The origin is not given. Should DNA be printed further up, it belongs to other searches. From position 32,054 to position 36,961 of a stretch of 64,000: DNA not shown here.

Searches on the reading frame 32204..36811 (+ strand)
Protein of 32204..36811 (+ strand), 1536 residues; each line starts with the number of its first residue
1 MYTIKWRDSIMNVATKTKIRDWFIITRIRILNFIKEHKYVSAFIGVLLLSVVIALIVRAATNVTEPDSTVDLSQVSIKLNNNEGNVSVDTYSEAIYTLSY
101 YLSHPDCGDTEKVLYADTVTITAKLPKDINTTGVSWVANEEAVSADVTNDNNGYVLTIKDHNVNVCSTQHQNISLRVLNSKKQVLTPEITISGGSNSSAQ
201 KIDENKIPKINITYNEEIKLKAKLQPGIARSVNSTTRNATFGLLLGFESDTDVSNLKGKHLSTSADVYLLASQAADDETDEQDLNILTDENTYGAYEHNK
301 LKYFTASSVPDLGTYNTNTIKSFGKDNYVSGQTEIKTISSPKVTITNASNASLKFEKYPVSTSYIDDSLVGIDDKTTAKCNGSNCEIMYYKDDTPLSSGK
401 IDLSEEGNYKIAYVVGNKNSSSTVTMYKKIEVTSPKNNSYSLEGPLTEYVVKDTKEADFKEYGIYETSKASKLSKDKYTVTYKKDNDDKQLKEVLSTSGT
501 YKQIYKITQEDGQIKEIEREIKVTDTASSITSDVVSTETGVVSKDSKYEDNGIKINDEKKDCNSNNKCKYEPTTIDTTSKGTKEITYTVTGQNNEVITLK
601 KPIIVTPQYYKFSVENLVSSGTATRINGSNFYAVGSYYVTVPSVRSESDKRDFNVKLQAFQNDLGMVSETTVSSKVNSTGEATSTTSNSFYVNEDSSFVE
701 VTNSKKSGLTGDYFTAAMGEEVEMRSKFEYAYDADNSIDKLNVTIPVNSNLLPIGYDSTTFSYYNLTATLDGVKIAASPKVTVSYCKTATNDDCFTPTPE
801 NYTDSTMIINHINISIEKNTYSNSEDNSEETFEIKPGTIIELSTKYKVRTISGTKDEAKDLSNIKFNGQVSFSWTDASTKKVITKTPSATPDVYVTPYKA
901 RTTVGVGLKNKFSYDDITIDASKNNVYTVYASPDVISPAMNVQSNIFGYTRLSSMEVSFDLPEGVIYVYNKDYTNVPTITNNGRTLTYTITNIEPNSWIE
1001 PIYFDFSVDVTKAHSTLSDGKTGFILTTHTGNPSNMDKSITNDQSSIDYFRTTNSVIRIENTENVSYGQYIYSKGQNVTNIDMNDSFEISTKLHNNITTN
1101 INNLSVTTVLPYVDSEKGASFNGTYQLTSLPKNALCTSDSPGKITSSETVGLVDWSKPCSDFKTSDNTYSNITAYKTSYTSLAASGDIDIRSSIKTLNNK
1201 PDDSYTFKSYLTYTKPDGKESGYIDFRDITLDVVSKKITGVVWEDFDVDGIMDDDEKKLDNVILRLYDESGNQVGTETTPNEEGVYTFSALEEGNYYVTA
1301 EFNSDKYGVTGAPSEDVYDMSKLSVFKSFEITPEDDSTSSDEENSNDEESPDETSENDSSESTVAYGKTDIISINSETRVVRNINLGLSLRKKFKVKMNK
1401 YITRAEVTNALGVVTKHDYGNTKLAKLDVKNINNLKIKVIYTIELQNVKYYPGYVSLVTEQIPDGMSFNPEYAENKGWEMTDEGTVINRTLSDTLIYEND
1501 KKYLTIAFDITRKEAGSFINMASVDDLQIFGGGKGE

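Call 62: search_protein_families(library=pfam, proteins=[window:32204-36811:+], max_evalue=0.001)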
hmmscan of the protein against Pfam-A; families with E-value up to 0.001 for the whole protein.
window:32204-36811:+ (1536 aa): 2 families
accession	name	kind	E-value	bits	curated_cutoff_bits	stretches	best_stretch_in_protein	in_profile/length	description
PF17210.9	SdrD_B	-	1.1e-12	48.6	29.7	1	1238-1310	3-73/112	SdrD B-like domain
PF16403.11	Bact_surface_Ig-like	-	1.1e-06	29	27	0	540-605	9-71/71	Bacterial surface protein, Ig-like domain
